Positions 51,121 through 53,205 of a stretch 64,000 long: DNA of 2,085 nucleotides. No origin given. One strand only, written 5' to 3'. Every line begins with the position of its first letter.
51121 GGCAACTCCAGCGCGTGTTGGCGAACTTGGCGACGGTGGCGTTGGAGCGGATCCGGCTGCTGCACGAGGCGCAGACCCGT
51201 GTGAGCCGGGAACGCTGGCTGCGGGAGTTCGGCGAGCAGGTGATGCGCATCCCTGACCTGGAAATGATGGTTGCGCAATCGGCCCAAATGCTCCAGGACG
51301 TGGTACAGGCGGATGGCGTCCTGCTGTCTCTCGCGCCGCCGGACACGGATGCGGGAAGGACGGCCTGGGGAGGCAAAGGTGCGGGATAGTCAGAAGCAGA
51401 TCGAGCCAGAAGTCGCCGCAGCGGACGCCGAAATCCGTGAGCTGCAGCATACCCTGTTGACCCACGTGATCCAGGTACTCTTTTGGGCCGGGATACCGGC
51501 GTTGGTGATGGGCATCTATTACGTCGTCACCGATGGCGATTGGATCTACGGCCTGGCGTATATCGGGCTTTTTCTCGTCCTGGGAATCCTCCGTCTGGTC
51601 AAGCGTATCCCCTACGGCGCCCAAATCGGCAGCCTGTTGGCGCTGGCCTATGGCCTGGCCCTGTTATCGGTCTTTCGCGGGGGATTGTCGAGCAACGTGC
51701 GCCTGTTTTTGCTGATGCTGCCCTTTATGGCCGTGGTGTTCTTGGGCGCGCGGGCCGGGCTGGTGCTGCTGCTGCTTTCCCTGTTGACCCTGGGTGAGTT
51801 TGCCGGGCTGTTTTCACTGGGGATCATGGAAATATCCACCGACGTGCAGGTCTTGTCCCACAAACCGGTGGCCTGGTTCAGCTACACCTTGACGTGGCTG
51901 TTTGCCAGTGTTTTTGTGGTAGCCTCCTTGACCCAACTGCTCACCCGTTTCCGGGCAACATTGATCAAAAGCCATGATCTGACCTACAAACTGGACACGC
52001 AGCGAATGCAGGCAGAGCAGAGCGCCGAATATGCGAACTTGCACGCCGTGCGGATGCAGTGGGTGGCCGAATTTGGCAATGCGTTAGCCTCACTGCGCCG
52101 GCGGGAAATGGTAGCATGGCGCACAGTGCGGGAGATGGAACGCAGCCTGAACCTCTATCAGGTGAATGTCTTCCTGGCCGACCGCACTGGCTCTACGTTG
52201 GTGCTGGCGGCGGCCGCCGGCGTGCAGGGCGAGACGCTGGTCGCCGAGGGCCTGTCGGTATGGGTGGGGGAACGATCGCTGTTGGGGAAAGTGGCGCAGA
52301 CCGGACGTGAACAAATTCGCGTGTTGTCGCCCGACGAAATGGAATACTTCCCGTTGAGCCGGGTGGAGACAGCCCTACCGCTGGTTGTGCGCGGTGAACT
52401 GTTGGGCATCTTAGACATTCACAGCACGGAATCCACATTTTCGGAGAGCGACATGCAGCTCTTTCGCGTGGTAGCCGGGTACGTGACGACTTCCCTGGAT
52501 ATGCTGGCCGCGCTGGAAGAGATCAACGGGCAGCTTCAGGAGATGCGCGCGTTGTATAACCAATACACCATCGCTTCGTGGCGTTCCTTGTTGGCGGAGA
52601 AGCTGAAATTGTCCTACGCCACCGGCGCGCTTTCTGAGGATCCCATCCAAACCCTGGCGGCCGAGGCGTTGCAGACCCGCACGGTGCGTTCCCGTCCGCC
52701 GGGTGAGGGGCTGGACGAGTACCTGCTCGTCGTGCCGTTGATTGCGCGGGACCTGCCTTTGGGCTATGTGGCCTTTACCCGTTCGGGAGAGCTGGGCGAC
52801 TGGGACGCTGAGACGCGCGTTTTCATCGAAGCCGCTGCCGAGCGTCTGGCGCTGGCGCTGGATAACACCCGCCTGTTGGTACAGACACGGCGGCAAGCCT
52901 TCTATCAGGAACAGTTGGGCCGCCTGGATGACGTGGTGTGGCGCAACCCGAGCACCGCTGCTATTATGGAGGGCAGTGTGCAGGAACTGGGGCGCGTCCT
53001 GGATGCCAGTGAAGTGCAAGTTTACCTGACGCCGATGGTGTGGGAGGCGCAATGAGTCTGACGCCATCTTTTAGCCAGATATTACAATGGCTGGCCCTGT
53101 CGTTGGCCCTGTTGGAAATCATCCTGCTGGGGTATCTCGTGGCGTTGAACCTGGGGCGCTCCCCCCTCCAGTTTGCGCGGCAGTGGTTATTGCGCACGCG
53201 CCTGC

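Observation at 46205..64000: Tandem array of eight paralogous, output-less HAMP/GAF multi-sensor proteins behind a two-receiver plus GAF-histidine-kinase module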

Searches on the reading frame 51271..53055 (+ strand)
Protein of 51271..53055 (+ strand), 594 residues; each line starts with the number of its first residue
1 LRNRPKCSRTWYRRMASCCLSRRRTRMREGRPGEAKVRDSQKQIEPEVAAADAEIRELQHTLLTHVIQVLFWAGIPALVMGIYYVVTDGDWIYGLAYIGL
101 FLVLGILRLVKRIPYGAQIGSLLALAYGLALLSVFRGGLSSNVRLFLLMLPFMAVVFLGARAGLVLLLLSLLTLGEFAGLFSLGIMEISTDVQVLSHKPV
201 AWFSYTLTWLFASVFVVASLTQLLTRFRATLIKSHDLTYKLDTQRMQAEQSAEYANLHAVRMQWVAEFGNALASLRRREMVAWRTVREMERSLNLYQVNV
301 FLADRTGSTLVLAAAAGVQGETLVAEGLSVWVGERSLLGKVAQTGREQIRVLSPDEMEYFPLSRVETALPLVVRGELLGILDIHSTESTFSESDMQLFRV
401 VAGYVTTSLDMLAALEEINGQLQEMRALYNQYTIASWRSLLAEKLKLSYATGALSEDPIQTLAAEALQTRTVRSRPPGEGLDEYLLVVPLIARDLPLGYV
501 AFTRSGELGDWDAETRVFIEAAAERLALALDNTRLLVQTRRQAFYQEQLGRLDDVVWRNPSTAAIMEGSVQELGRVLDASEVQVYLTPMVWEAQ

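Call 4: search_protein_families(library=pfam, proteins=[window:51271-53055:+], max_evalue=0.01)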
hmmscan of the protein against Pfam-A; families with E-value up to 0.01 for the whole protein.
window:51271-53055:+ (594 aa): 4 families
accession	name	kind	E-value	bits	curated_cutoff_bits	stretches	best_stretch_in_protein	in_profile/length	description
PF13492.12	GAF_3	-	8.5e-16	59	27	2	282-410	6-128/129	GAF domain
PF13185.12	GAF_2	-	3.8e-12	47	28.6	1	281-409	7-135/136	GAF domain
PF01590.32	GAF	-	8.7e-12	46.1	22.4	1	284-406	8-130/133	GAF domain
PF20969.2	MASE11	-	3.2e-11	43.9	27.3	1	61-226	5-167/168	MASE11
